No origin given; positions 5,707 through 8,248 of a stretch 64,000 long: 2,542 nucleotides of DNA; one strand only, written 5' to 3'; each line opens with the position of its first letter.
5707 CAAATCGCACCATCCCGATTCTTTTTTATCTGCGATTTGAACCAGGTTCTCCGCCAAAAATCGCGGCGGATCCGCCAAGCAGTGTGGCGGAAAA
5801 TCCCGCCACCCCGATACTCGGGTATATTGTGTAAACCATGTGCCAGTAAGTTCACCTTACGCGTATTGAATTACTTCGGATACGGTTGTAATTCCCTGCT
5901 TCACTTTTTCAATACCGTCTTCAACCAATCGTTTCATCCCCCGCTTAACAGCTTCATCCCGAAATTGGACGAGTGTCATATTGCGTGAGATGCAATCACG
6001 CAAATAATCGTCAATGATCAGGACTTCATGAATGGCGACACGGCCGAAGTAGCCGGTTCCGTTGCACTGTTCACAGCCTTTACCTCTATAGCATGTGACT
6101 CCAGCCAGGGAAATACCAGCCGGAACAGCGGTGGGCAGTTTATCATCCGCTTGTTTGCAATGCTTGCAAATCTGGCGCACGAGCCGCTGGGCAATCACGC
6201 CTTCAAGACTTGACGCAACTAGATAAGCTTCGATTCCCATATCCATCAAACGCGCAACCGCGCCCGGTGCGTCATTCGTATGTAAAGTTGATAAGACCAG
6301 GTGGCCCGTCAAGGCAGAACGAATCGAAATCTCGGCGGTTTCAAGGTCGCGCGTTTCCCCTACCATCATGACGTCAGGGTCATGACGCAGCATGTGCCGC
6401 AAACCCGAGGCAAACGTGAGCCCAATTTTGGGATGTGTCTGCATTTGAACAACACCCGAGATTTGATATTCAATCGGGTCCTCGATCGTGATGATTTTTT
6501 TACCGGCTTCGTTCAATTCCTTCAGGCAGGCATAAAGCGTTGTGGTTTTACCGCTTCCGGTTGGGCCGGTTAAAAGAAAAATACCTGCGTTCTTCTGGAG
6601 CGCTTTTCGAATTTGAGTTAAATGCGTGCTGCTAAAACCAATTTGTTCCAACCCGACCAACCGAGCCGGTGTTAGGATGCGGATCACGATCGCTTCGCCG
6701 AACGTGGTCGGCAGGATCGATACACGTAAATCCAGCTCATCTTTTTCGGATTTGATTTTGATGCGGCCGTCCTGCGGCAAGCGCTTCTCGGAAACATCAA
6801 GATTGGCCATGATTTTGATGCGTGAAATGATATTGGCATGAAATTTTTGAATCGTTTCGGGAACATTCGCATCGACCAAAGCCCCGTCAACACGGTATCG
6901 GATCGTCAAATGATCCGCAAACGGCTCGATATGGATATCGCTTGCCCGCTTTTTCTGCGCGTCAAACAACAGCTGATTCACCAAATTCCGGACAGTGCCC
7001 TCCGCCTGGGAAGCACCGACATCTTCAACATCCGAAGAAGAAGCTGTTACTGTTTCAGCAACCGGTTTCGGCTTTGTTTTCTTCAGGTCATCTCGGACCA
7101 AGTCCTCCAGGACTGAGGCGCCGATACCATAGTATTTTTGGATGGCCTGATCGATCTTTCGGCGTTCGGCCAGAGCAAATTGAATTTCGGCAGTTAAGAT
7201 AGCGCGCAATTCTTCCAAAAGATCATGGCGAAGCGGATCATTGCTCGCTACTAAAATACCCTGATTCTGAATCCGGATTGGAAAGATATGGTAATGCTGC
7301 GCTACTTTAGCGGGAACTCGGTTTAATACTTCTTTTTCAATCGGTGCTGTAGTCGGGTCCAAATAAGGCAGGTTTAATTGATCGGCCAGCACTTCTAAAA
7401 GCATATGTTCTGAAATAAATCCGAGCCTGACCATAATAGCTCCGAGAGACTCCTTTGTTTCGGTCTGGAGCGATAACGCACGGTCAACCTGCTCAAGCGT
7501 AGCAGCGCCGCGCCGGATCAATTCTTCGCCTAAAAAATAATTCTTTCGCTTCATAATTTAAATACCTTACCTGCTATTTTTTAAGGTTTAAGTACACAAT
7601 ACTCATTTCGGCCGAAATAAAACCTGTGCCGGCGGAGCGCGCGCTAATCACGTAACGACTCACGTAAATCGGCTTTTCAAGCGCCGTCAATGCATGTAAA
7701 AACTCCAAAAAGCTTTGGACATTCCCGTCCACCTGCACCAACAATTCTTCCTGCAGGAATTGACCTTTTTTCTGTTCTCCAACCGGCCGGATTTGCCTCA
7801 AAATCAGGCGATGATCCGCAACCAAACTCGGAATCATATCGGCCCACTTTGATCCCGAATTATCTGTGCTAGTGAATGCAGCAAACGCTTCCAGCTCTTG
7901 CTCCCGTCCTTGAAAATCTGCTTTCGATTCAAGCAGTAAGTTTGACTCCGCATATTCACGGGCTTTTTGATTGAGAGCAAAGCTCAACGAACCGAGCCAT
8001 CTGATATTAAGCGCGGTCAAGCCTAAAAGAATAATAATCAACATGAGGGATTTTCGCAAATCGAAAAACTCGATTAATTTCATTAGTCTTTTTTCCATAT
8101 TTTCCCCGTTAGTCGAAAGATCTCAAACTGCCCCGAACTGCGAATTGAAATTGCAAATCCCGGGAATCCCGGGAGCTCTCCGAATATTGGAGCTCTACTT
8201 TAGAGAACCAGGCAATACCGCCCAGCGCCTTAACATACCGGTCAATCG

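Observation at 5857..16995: Compact T2SS locus with non-canonical order (C-D-F-peptidase-H-I-J-K-L-M-E) and no gspG or gspO in the window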

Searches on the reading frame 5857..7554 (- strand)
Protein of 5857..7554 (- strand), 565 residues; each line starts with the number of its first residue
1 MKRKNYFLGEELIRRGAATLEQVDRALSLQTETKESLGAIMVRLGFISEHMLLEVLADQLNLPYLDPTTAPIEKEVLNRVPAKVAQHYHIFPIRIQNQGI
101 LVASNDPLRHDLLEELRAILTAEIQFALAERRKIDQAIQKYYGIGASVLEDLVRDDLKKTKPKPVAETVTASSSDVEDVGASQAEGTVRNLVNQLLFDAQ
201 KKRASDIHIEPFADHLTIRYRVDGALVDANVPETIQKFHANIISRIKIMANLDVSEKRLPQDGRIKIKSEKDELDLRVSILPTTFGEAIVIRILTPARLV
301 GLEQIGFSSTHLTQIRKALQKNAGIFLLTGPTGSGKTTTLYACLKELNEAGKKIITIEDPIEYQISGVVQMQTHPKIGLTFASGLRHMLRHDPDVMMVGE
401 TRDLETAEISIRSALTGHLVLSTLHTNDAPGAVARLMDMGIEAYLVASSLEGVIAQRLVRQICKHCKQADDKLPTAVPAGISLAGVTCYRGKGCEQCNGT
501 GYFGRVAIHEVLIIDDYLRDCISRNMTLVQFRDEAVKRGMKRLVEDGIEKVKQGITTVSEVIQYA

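Call 6: search_protein_families(library=pfam, proteins=[window:5857-7554:-], max_evalue=0.01)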
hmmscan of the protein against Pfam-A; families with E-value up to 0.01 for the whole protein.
window:5857-7554:- (565 aa): 15 families
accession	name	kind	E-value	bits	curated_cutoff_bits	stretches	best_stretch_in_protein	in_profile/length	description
PF00437.27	T2SSE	-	1.2e-129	432.6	24.9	1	184-562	4-369/370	Type II/IV secretion system protein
PF05157.20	MshEN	-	3.2e-19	69.1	23.1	1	60-145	1-87/90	MshEN domain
PF13191.12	AAA_16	-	3e-05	25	32.6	1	312-357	9-56/167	AAA ATPase domain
PF25199.1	nSTAND_NTPase5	-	3e-05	24.3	34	1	316-364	34-83/145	Novel STAND NTPase 5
PF13401.12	AAA_22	-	5.9e-05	23.8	27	1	321-359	3-41/130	AAA domain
PF13604.12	AAA_30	-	0.00021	21.5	27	1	315-356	10-51/191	AAA domain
PF20720.3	nSTAND3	-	0.00056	20.1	27.2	1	313-361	8-55/155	Novel STAND NTPase 3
PF04851.21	ResIII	-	0.00063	20.1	22.5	1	312-357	12-59/164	Type III restriction enzyme, res subunit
PF13476.12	AAA_23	-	0.00096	20.3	27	1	322-342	18-38/201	AAA domain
PF13086.12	AAA_11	-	0.0017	18.6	27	1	311-350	6-51/257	AAA domain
PF12775.13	AAA_7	-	0.0025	17.8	25.8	1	312-357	22-67/181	P-loop containing dynein motor region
PF13555.12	AAA_29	-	0.0027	17.8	27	1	320-342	19-41/61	P-loop containing region of AAA domain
PF13245.12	AAA_19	-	0.0029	18.2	25.1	1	321-354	9-44/134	AAA domain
PF02492.25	cobW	-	0.0046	17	20.7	1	326-359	3-35/180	CobW/HypB/UreG, nucleotide-binding domain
PF01637.24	ATPase_2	-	0.0051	17.1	33.2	1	312-372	8-69/225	ATPase domain predominantly from Archaea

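Call 11: search_protein_families(library=ncbifam, proteins=[window:5857-7554:-], max_evalue=0.001)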
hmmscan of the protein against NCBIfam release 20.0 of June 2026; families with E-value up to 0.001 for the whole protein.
window:5857-7554:- (565 aa): 24 families
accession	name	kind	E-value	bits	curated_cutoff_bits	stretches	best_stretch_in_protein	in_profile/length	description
TIGR02533.1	type_II_gspE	equivalog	5.4e-169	562.9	630.25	1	78-563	2-484/486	type II secretion system ATPase GspE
TIGR02538.1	type_IV_pilB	equivalog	2.1e-168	561.4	675.65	1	8-562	2-559/564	type IV-A pilus assembly ATPase PilB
NF007755.0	PRK10436.1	equivalog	1.9e-138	462.1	617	1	83-563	12-457/465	type II secretion system protein GspE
NF053534.1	T4PilAsmATPsTfpB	equivalog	5.5e-138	460.9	850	1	47-563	63-580/584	type IV pilus assembly ATPase TfpB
NF041000.1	ATPase_ComGA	equivalog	3e-80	269.1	300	1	194-460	2-266/267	competence type IV pilus ATPase ComGA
TIGR01420.1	pilT_fam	subfamily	2.1e-52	178.5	319.1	1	193-461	3-270/343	PilT/PilU family type 4a pilus ATPase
TIGR02525.1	plasmid_TraJ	equivalog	1e-24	87.2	368.3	1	314-440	140-273/372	plasmid transfer ATPase TraJ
TIGR02524.1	dot_icm_DotB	equivalog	9.2e-22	77.7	463.3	1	314-437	125-257/358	Dot/Icm type IV secretion system ATPase DotB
TIGR02782.1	TrbB_P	equivalog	3e-16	59.6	304.55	1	311-443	125-259/303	P-type conjugative transfer ATPase TrbB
NF008411.1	PRK11234.1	equivalog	1.4e-14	53.4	1170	1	5-202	481-682/723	cyclic di-3',5'-guanylate-activated glycosyltransferase NfrB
TIGR03819.1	heli_sec_ATPase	hypoth_equivalog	3.9e-14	52.6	373.15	1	284-456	137-317/340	TadA family conjugal transfer-associated ATPase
NF053729.1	c-di-GMP_motif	domain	8.2e-14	51.1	38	1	8-59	2-53/53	cyclic di-GMP-binding domain-containing protein, MshE-related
NF012033.0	PRK15489.1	equivalog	9e-14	50.5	537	1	4-138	489-623/703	glycosyl transferase family protein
NF058587.1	archaellum_moto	equivalog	3.2e-13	49.3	550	1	315-441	268-398/527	archaellum flagellar ATPase motor FlaI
NF010469.0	PRK13894.1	subfamily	4.6e-13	49.2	508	1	311-442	138-270/320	conjugal transfer ATPase TrbB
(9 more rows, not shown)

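Call 12: find_encoding_contigs(protein=window:5857-7554:-, flank=10000, max_places=6)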
Protein window:5857-7554:- (565 aa): 1 contig read that carries it; 1 place shown.
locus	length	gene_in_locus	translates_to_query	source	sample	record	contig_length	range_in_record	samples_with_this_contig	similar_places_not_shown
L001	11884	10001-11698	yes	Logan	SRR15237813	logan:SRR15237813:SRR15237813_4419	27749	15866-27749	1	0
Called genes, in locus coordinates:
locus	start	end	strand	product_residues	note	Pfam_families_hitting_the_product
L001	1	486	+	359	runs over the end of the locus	PF01098:FTSW_RODA_SPOVE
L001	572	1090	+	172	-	-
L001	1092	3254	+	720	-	PF03958:Secretin_N, PF00263:Secretin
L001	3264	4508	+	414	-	PF28597:T2SSF_N, PF00482:T2SSF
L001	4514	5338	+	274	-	PF13485:Peptidase_MA_2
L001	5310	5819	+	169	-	-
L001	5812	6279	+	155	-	-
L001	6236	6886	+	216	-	PF07963:N_methyl (weak), PF11612:T2SSJ (faint)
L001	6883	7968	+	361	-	-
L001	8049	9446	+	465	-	-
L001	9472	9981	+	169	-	-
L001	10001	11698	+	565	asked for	PF05157:MshEN, PF00437:T2SSE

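Call 35: search_solved_structures(query=window:5857-7554:-, max_evalue=1e-20)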
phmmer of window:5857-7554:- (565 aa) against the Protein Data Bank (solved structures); distinct sequences matched with E-value up to 1e-20: 21.
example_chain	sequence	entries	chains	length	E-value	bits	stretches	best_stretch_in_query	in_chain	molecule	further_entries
5zfr_A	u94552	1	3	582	1.4e-132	446.2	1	8-563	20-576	Type IV pilus biogenesis ATPase PilB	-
6olj_C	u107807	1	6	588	3.3e-132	445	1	8-563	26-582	Type IV pilus biogenesis ATPase PilB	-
5tsg_B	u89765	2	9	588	3.9e-132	444.7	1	8-563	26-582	Type IV pilus biogenesis ATPase PilB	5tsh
6f8l_G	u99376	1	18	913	8.1e-131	440.4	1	8-562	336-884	Type IV pilus assembly protein PilF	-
3jc8_Ba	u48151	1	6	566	2e-129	435.8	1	8-562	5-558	Type IV-A pilus assembly ATPase PilB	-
4pht_A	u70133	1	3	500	1.9e-110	373.2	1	105-563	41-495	General secretory pathway protein E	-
1p9r_A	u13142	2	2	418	3.8e-108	365.6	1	177-563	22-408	General secretion pathway protein E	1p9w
4kss_A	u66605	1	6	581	1.1e-107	364.1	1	177-563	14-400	Type II secretion system protein E, hemolysin-coregulated protein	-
4ksr_A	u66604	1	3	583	1.1e-107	364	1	177-563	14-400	Type II secretion system protein E, Hemolysin-coregulated protein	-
5oiu_A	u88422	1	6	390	1.9e-105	356.7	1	185-562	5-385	Type IV pilus assembly protein PilF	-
5it5_F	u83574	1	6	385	3.9e-105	355.6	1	189-562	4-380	ATP binding motif-containing protein PilF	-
6ejf_A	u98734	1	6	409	4.9e-105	355.3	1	189-562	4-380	Type IV pilus assembly protein PilF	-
5fl3_A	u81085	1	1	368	4.2e-33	118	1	182-460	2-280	PILI RETRACTION PROTEIN PILT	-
3jvu_A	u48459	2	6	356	7.8e-31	110.5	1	193-463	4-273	Twitching mobility protein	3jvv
8dze_A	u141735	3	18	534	2.3e-30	108.9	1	188-482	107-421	BfpD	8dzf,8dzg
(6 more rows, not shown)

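Call 79: search_dna_similar(query=window:5857-7554:-, collection=plasmids, mode=protein, max_rows=60, rows=spread, max_evalue=1e-40)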
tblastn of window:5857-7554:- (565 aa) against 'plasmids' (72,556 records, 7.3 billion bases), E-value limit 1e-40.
Records with a match: 900; places in all: 955; records where one place covers at least 80% of the query: 205.
Best place of each record, by identity: <60% 900.
By first word of the organism name: Escherichia 427; Pseudomonas 160; Ralstonia 111; Paraburkholderia 10; Burkholderia 10; Bradyrhizobium 8; Aliiroseovarius 8; Cupriavidus 8; Acinetobacter 7; Variovorax 6; and 86 more.
By predicted mobility (MOB-suite, as given by PLSDB): non-mobilizable 596; mobilizable 180; conjugative 124.
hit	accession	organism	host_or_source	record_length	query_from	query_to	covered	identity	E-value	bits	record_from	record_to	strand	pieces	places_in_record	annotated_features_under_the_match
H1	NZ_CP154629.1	Acetoanaerobium noterae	cell culture,Sludge of a digestion ...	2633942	1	563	100%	42.2%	3e-135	441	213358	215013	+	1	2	none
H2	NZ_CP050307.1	Rhizobium lusitanum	Oxytropis pumilio,cell culture,root ...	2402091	16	561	97%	38.1%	2e-109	367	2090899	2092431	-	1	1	none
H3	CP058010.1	Escherichia coli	culture,Pooled sheep faecal samples ...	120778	107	563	81%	43.7%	3e-105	354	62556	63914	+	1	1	gspE: type II secretion system ATPase GspE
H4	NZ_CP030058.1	Bradyrhizobium guangdongense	Arachis hypogaea,Microbe,nodule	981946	90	563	84%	41.3%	6e-107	360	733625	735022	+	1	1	ATPase, T2SS/T4P/T4SS family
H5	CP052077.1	Ralstonia solanacearum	tomato,cell culture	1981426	97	563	83%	41.4%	2e-101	344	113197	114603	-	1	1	none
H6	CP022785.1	Ralstonia solanacearum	Solanum tuberosum,single cell,Potato ...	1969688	97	563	83%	41.4%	2e-101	343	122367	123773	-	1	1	type II/IV secretion system protein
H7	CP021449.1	Ralstonia solanacearum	sesame seedling,cell culture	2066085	97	563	83%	41.4%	2e-101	343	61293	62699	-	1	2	membrane protein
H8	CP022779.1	Ralstonia solanacearum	Solanum tuberosum,single cell,Potato ...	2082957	97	563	83%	41.4%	2e-101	343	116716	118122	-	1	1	type II/IV secretion system protein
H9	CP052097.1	Ralstonia solanacearum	tomato,cell culture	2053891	97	563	83%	41.4%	2e-101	343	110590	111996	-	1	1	none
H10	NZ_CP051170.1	Ralstonia pseudosolanacearum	Whole organism,potato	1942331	97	563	83%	41.4%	3e-101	343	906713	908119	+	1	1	none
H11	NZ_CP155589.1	Ralstonia solanacearum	Musa sp.,cell culture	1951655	97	563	83%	41.2%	8e-101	342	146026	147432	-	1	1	none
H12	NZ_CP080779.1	Aliiroseovarius crassostreae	-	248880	47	561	91%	36.7%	4e-99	337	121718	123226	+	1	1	GspE/PulE family protein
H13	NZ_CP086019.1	Ralstonia sp. RS642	sunflower,cell culture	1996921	43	561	92%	35.6%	2e-89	309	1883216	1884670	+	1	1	none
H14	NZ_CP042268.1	Pseudomonas aeruginosa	Homo sapiens,sputum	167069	175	563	69%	45.4%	5e-100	340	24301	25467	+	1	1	xcpR: GspE family T2SS ATPase variant XcpR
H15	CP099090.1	Escherichia coli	culture,Pooled faeces sample collected ...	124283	168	563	70%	43.8%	3e-95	325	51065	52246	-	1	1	gspE: type II secretion system ATPase GspE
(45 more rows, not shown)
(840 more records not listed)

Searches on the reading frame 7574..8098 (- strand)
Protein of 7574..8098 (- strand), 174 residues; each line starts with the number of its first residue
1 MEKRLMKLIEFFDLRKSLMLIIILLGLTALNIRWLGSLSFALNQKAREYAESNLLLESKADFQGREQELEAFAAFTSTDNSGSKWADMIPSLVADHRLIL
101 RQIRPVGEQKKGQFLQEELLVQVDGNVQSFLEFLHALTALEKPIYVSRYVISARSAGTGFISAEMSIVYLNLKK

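Call 4: search_protein_families(library=pfam, proteins=[window:7574-8098:-], max_evalue=0.01)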
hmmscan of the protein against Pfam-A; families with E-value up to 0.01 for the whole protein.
window:7574-8098:- (174 aa): 0 families

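Call 5: search_protein_families(library=ncbifam, proteins=[window:7574-8098:-], max_evalue=0.01)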
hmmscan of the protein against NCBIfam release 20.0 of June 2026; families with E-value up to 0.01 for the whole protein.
window:7574-8098:- (174 aa): 0 families

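Call 43: search_protein_families(library=pfam, proteins=[window:7574-8098:-], max_evalue=5)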
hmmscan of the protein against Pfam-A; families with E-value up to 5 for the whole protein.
window:7574-8098:- (174 aa): 0 families

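Call 61: search_solved_structures(query=A4, max_evalue=10)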
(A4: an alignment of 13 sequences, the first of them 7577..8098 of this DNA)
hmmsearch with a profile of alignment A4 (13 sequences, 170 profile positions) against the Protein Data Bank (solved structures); distinct sequences matched with E-value up to 10: 8.
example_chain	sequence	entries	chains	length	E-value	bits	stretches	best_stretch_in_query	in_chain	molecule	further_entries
3jc8_Oa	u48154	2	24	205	5.2e-05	26.3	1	43-159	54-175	PilO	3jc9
2eqb_B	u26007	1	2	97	0.093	15.8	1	34-92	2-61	Rab guanine nucleotide exchange factor SEC2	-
9jc1_A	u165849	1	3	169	0.2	14.7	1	19-95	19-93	ATP synthase subunit b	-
6n2y_b2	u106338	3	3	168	0.2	14.7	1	19-95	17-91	ATP synthase subunit b | Bacillus PS3 ATP synthase subunit b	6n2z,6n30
6n2d_b2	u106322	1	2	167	2.7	11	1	19-95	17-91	ATP synthase subunit b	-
6n2y_b1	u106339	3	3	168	2.7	11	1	19-95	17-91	ATP synthase subunit b | Bacillus PS3 ATP synthase subunit b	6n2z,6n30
9jc1_B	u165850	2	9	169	2.9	10.9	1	19-95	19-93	ATP synthase subunit b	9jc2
6dmp_B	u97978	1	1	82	4.1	10.4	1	39-102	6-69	Designed orthogonal protein DHD13_XAAA_B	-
